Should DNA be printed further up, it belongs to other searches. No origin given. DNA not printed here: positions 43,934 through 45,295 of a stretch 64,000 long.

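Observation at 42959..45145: Tandem gmd genes forming a mosaic: 477-bp block 99.8% identical, 5' halves only about 50% identical at the protein level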

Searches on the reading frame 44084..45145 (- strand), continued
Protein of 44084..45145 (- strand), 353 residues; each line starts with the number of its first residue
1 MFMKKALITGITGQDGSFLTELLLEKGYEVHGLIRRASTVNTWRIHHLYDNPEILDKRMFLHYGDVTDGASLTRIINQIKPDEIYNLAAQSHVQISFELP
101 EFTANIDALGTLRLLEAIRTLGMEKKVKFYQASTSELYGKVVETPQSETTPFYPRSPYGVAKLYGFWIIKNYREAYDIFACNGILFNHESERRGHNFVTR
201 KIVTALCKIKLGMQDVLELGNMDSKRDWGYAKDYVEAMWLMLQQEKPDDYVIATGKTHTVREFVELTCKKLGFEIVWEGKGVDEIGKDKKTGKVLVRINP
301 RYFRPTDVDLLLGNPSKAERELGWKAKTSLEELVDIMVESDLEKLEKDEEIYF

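Call 22: find_encoding_contigs(protein=P0123, flank=8000, max_places=3)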
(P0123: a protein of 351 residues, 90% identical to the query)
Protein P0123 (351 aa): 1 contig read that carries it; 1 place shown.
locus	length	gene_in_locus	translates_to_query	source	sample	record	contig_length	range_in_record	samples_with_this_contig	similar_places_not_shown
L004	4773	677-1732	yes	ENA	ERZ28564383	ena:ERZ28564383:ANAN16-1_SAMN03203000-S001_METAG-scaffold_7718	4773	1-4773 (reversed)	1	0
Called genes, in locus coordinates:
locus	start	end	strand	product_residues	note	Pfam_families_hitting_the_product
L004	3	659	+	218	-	?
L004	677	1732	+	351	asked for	PF01370:Epimerase, PF04321:RmlD_sub_bind (weak), PF16363:GDP_Man_Dehyd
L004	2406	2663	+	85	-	-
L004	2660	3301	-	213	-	PF05219:DREV (weak), PF13489:Methyltransf_23, PF08241:Methyltransf_11, PF08242:Methyltransf_12 (weak), PF13649:Methyltransf_25 (weak)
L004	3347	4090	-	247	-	-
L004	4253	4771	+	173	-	?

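Call 25: list_cluster_members(proteins=[P0121, P0185])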
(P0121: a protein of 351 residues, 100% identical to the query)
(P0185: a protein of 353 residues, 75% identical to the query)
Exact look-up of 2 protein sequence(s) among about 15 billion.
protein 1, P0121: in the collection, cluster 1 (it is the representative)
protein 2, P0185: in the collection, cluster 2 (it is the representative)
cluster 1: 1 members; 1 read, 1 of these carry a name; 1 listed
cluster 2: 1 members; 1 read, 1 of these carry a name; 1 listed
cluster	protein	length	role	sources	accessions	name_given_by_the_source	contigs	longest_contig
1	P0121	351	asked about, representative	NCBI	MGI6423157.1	MAG: GDP-mannose 4,6-dehydratase [Candidatus Dojkabacteria bacterium]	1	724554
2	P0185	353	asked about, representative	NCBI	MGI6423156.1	MAG: GDP-mannose 4,6-dehydratase [Candidatus Dojkabacteria bacterium]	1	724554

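Call 34: search_protein_families(library=ncbifam, proteins=[L003:6047-6985:+, L003:6986-7942:+], max_evalue=0.00001)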
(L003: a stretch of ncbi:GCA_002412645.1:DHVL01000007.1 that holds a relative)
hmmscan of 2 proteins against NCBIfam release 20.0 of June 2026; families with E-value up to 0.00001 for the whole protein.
L003:6047-6985:+ (312 aa): 7 families
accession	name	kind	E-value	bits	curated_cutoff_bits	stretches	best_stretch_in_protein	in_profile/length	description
NF047922.1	GDPFucSynFcl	equivalog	3.4e-98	328.9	500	1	4-300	2-295/308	GDP-L-fucose synthase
TIGR01179.1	galE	equivalog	6.9e-14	51.4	262.3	1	6-263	1-281/332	UDP-glucose 4-epimerase GalE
TIGR04180.1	EDH_00030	hypoth_equivalog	1.8e-11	43.7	475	1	56-269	70-268/297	NAD-dependent 4,6-dehydratase LegB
TIGR01181.1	dTDP_gluc_dehyt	equivalog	1.3e-10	40.9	365.1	1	40-301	57-306/321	dTDP-glucose 4,6-dehydratase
TIGR02197.1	heptose_epim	equivalog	1.5e-10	40.8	274.6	1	7-300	1-307/316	ADP-glyceromanno-heptose 6-epimerase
TIGR01472.1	gmd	equivalog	6.9e-07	28.8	415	1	47-267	68-276/342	GDP-mannose 4,6-dehydratase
NF008360.0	PRK11150.1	equivalog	1.3e-06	27.9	452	0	7-44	2-44/310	ADP-glyceromanno-heptose 6-epimerase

L003:6986-7942:+ (318 aa): 25 families
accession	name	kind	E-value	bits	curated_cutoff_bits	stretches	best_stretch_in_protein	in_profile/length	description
TIGR01179.1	galE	equivalog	1.1e-48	165.8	262.3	1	2-313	1-326/332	UDP-glucose 4-epimerase GalE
TIGR01181.1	dTDP_gluc_dehyt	equivalog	3.6e-47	161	365.1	1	2-313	1-312/321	dTDP-glucose 4,6-dehydratase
TIGR02197.1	heptose_epim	equivalog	2.8e-41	141.7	274.6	1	3-313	1-314/316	ADP-glyceromanno-heptose 6-epimerase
NF011728.1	PRK15181.1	equivalog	4.1e-38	131.3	760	1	3-313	18-338/348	Vi polysaccharide biosynthesis UDP-N-acetylglucosaminuronic acid C-4 epimerase TviC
TIGR04180.1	EDH_00030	hypoth_equivalog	1.8e-36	125.8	475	1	3-299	1-296/297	NAD-dependent 4,6-dehydratase LegB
NF007956.0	PRK10675.1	subfamily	1.4e-30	106.6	394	1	1-163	1-160/338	UDP-glucose 4-epimerase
NF007582.0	PRK10217.1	equivalog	6.3e-27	94.6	698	1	2-312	3-331/355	dTDP-glucose 4,6-dehydratase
NF007490.0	PRK10084.1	subfamily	1.7e-26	93.1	649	1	1-313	1-335/361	dTDP-glucose 4,6-dehydratase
TIGR02622.1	CDP_4_6_dhtase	equivalog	1.7e-22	80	278.45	1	2-170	6-172/352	CDP-glucose 4,6-dehydratase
NF008360.0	PRK11150.1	equivalog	8e-20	71.3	452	1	3-262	2-253/310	ADP-glyceromanno-heptose 6-epimerase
TIGR01472.1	gmd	equivalog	4.7e-18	65.5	415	1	3-227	3-233/342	GDP-mannose 4,6-dehydratase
NF008872.0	PRK11908.1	equivalog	1.8e-16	60.1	294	1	1-314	2-337/349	bifunctional UDP-4-keto-pentose/UDP-xylose synthase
NF043036.1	ErythonDh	equivalog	3.4e-16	59.3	325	1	1-199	1-196/321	D-erythronate dehydrogenase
NF042422.1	oxyalk_red_OleD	equivalog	2.5e-15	56.7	580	1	1-235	1-217/329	2-alkyl-3-oxoalkanoate reductase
NF042423.1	oxyalk_red_Shew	equivalog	6.2e-15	55.1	580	1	2-186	10-178/331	2-alkyl-3-oxoalkanoate reductase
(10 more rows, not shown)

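Call 44: find_homologous_proteins(query=L003:6047-6985:+, max_evalue=1e-20)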
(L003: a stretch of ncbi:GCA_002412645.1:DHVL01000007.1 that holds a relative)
Query L003:6047-6985:+ (312 aa): 6589 proteins with E <= 1e-20 among 8000 candidates; the best 120 are listed.
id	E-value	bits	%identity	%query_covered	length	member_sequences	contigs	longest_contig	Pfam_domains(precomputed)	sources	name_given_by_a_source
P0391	6.0e-202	688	98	100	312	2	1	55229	PF16363.12,PF01370.28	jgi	jgi:GDP-L-fucose synthase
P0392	1.2e-167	575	80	100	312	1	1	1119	PF04321.24,PF16363.12,PF01370.28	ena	-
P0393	6.6e-167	573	81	100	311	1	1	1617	PF16363.12,PF01370.28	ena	-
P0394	1.5e-166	572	79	100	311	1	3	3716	PF04321.24,PF16363.12,PF01370.28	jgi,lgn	jgi:GDP-L-fucose synthase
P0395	1.2e-165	569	79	100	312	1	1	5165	PF04321.24,PF16363.12,PF01370.28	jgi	jgi:GDP-L-fucose synthase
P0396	9.3e-163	559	78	99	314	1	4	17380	PF04321.24,PF16363.12,PF01370.28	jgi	jgi:GDP-L-fucose synthase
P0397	2.6e-162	558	77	99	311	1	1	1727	PF04321.24,PF16363.12,PF01370.28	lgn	-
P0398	3.9e-162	557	77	99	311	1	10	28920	PF04321.24,PF16363.12,PF01370.28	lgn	-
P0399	3.1e-160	551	77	100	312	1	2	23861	PF04321.24,PF16363.12,PF01370.28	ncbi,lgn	-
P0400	3.0e-159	548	76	99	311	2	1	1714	PF04321.24,PF16363.12,PF01370.28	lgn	-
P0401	3.3e-159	547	76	99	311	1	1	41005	PF04321.24,PF16363.12,PF01370.28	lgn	-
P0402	5.4e-159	547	76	100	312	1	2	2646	PF04321.24,PF16363.12,PF01370.28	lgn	-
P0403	4.0e-158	544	75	100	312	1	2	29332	PF16363.12,PF01370.28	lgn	-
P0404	1.2e-157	542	76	100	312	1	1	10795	PF04321.24,PF16363.12,PF01370.28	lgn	-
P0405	2.0e-157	542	76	100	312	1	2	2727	PF04321.24,PF16363.12,PF01370.28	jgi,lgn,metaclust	metaclust:\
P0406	9.9e-156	536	75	100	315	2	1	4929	PF04321.24,PF16363.12,PF01370.28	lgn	-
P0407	6.8e-153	527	72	100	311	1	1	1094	PF04321.24,PF16363.12,PF01370.28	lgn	-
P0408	4.1e-143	495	70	100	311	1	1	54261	PF04321.24,PF16363.12,PF01370.28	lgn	-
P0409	1.9e-135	469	64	100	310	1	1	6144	PF16363.12,PF01370.28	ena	-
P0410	1.4e-134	467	63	100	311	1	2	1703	PF04321.24,PF16363.12,PF01370.28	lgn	-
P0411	5.3e-132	458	65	100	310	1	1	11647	PF16363.12,PF01370.28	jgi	jgi:GDP-L-fucose synthase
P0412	3.5e-131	455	61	100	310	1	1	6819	PF04321.24,PF16363.12,PF01370.28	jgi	jgi:GDP-L-fucose synthase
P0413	5.6e-131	455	63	100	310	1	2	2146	PF04321.24,PF16363.12,PF01370.28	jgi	-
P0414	2.0e-130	453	63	99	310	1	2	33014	PF04321.24,PF16363.12,PF01370.28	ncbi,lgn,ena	-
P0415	3.6e-130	452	63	99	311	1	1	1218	PF16363.12,PF01370.28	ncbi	-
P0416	3.8e-130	452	62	100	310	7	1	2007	PF04321.24,PF16363.12,PF01370.28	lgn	-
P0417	1.3e-129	450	61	100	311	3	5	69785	PF04321.24,PF16363.12,PF01370.28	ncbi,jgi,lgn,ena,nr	ncbi:MAG TPA: GDP-L-fucose synthase [bacterium]|nr:GDP-L-fucose synthase [bacterium]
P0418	1.4e-129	450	63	98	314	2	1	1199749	PF04321.24,PF16363.12,PF01370.28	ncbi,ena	-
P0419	1.5e-129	450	63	100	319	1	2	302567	PF16363.12,PF01370.28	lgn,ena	-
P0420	3.9e-129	449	62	100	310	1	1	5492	PF04321.24,PF16363.12,PF01370.28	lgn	-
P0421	7.3e-129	448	61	100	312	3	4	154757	PF04321.24,PF16363.12,PF01370.28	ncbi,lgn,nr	ncbi:MAG: GDP-L-fucose synthase [Bacteroidetes bacterium]|nr:GDP-L-fucose synthase [Bacteroidota bac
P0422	7.5e-129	448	61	99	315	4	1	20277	PF16363.12,PF01370.28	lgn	-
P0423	1.5e-128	447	63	98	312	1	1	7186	PF04321.24,PF16363.12,PF01370.28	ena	-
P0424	2.0e-128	446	62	98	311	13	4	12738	PF04321.24,PF16363.12,PF01370.28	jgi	jgi:GDP-L-fucose synthase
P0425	2.6e-128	446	62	98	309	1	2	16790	PF04321.24,PF16363.12,PF01370.28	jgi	jgi:GDP-L-fucose synthase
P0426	1.3e-127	444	60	100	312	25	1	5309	PF04321.24,PF16363.12,PF01370.28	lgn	-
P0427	1.4e-127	444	61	99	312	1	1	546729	PF04321.24,PF16363.12,PF01370.28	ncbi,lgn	-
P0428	1.4e-127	444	60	100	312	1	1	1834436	PF16363.12,PF01370.28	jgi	jgi:GDP-L-fucose synthase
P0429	1.8e-127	443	60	99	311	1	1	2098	PF04321.24,PF16363.12,PF01370.28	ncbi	-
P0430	2.1e-127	443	60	100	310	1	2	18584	PF04321.24,PF16363.12,PF01370.28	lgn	-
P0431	2.1e-127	443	61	100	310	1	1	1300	PF04321.24,PF16363.12,PF01370.28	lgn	-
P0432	2.6e-127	443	62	100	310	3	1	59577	PF04321.24,PF16363.12,PF01370.28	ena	-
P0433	3.3e-127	442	62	98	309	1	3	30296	PF04321.24,PF16363.12,PF01370.28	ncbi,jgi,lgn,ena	ncbi:MAG: GDP-L-fucose synthase [Patescibacteria group bacterium]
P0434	3.4e-127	442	62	98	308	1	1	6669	PF04321.24,PF16363.12,PF01370.28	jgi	-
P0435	3.8e-127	442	60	100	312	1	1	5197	PF16363.12,PF01370.28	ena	-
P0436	3.8e-127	442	63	99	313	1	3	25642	PF04321.24,PF16363.12,PF01370.28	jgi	jgi:GDP-L-fucose synthase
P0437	4.6e-127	442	63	98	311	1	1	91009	PF16363.12,PF01370.28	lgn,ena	-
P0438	1.7e-126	440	60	100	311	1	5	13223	PF16363.12,PF01370.28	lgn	-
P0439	2.0e-126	440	61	100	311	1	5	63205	PF16363.12,PF01370.28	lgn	-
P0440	2.4e-126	440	60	100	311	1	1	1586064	PF04321.24,PF16363.12,PF01370.28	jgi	jgi:GDP-L-fucose synthase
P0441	2.4e-126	439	60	100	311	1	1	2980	PF16363.12,PF01370.28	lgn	-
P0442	2.8e-126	439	62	98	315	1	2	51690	PF04321.24,PF16363.12,PF01370.28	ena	-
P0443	3.2e-126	439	60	100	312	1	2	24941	PF16363.12,PF01370.28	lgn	-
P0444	3.9e-126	439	60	100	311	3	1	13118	PF04321.24,PF16363.12,PF01370.28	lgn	-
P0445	4.1e-126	439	62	96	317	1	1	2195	PF04321.24,PF16363.12,PF01370.28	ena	-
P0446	4.3e-126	439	59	99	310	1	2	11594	PF04321.24,PF16363.12,PF01370.28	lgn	-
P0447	4.4e-126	439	61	100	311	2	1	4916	PF16363.12,PF01370.28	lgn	-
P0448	6.5e-126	438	61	99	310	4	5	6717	PF16363.12,PF01370.28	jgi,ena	-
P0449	8.1e-126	438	60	99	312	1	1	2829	PF04321.24,PF16363.12,PF01370.28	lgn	-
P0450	1.6e-125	437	60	99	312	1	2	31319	PF04321.24,PF16363.12,PF01370.28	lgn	-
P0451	2.4e-125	436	59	100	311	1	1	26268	PF04321.24,PF16363.12,PF01370.28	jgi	-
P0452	2.5e-125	436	61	99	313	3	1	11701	PF04321.24,PF16363.12,PF01370.28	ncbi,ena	-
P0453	3.4e-125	436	62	98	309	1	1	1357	PF16363.12,PF01370.28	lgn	-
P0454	3.6e-125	436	59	99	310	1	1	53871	PF04321.24,PF16363.12,PF01370.28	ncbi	-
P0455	4.1e-125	435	61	99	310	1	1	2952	PF16363.12,PF01370.28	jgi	-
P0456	4.8e-125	435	61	100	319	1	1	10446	PF04321.24,PF16363.12,PF01370.28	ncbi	-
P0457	6.9e-125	435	62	97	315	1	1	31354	PF04321.24,PF16363.12,PF01370.28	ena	-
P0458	1.0e-124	434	60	100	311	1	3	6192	PF04321.24,PF16363.12,PF01370.28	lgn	-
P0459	1.1e-124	434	61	100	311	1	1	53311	PF16363.12,PF01370.28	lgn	-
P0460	1.6e-124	434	62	99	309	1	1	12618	PF16363.12,PF01370.28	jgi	jgi:GDP-L-fucose synthase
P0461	1.8e-124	433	60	98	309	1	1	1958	PF04321.24,PF16363.12,PF01370.28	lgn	-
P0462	2.4e-124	433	60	100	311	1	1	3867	PF16363.12,PF01370.28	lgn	-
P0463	3.8e-124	432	61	100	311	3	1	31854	PF16363.12,PF01370.28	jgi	-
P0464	4.1e-124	432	63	97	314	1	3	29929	PF16363.12,PF01370.28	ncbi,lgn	-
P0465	4.2e-124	432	62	97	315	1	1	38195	PF16363.12,PF01370.28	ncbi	-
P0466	4.3e-124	432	59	100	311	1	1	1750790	PF16363.12,PF01370.28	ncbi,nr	ncbi:MAG: GDP-L-fucose synthase [Bacteroidetes bacterium]|nr:GDP-L-fucose synthase [Bacteroidota bac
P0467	4.7e-124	432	59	99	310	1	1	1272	PF04321.24,PF16363.12,PF01370.28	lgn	-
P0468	7.0e-124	431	60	97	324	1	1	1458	PF16363.12,PF01370.28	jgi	-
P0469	8.8e-124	431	62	97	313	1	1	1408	PF04321.24,PF16363.12,PF01370.28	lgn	-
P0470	1.5e-123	430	60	100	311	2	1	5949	PF16363.12,PF01370.28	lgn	-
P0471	1.9e-123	430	60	99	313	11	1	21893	PF16363.12,PF01370.28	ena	-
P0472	2.2e-123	430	60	100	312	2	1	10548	PF16363.12,PF01370.28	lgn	-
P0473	2.2e-123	430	60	100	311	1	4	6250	PF16363.12,PF01370.28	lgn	-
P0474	2.3e-123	430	59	99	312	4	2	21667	PF04321.24,PF16363.12,PF01370.28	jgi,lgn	jgi:GDP-L-fucose synthase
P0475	2.9e-123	429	62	97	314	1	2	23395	PF16363.12,PF01370.28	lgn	-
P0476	3.7e-123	429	61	98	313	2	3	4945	PF16363.12,PF01370.28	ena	-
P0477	3.7e-123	429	60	98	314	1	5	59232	PF16363.12,PF01370.28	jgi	jgi:GDP-L-fucose synthase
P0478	4.2e-123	429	60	100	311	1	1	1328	PF16363.12,PF01370.28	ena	-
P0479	4.4e-123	429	62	97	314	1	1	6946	PF16363.12,PF01370.28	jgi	jgi:GDP-L-fucose synthase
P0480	4.7e-123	429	60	97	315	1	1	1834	PF16363.12,PF01370.28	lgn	-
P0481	4.8e-123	429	60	99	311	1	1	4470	PF04321.24,PF16363.12,PF01370.28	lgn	-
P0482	5.2e-123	429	63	97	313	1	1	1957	PF16363.12,PF01370.28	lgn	-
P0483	5.8e-123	428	60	100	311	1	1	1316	PF16363.12,PF01370.28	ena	-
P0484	9.1e-123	428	60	100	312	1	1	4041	PF04321.24,PF16363.12,PF01370.28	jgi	jgi:GDP-L-fucose synthase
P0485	1.0e-122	428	60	97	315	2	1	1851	PF04321.24,PF16363.12,PF01370.28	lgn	-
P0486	2.5e-122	426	61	97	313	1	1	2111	PF04321.24,PF16363.12,PF01370.28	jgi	jgi:GDP-L-fucose synthase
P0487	2.5e-122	426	61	97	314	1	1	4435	PF04321.24,PF16363.12,PF01370.28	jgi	jgi:GDP-L-fucose synthase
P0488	2.5e-122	426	61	97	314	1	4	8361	PF04321.24,PF16363.12,PF01370.28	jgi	jgi:GDP-L-fucose synthase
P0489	3.0e-122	426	59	100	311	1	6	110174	PF16363.12,PF01370.28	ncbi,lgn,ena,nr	ncbi:MAG: GDP-L-fucose synthase [Bacteroidetes bacterium]|nr:GDP-L-fucose synthase [Bacteroidota bac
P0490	6.0e-122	425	59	100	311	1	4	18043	PF04321.24,PF16363.12,PF01370.28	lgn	-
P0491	6.5e-122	425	58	100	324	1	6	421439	PF16363.12,PF01370.28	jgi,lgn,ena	-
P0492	7.0e-122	425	58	99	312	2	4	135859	PF04321.24,PF16363.12,PF01370.28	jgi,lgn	-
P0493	1.3e-121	424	60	97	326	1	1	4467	PF16363.12,PF01370.28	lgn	-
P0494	1.4e-121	424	60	98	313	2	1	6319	PF16363.12,PF01370.28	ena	-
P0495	1.4e-121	424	59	100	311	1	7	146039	PF04321.24,PF16363.12,PF01370.28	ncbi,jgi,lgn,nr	ncbi:MAG: GDP-L-fucose synthase [Ignavibacteria bacterium]|nr:GDP-L-fucose synthase [Ignavibacteria 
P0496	1.4e-121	424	59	100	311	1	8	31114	PF04321.24,PF16363.12,PF01370.28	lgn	-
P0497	2.1e-121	423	60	98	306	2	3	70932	PF16363.12,PF01370.28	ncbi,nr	ncbi:GDP-L-fucose synthase [Candidatus Woesearchaeota archaeon]|nr:GDP-L-fucose synthase [Candidatus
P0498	2.1e-121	423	60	99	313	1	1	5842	PF04321.24,PF16363.12,PF01370.28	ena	-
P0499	2.3e-121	423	60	100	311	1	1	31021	PF04321.24,PF16363.12,PF01370.28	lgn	-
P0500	3.0e-121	423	61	97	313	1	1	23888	PF04321.24,PF16363.12,PF01370.28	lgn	-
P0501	3.1e-121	423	60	100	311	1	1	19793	PF16363.12,PF01370.28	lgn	-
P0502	3.1e-121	423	58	100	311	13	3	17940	PF16363.12,PF01370.28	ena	-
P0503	3.2e-121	423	62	97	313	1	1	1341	PF04321.24,PF16363.12,PF01370.28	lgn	-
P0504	3.6e-121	422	60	98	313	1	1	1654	PF16363.12,PF01370.28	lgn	-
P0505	4.3e-121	422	59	100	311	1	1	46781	PF16363.12,PF01370.28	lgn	-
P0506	4.8e-121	422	58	100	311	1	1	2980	PF16363.12,PF01370.28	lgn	-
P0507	5.3e-121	422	59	98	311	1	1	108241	PF16363.12,PF01370.28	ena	-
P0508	5.5e-121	422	59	100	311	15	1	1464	PF16363.12,PF01370.28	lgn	-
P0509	5.9e-121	422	61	98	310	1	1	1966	PF16363.12,PF01370.28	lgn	-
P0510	6.4e-121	422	59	100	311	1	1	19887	PF16363.12,PF01370.28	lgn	-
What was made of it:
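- None of the 120 best Fcl homologs lies on the 724,554-bp contig (call 44).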
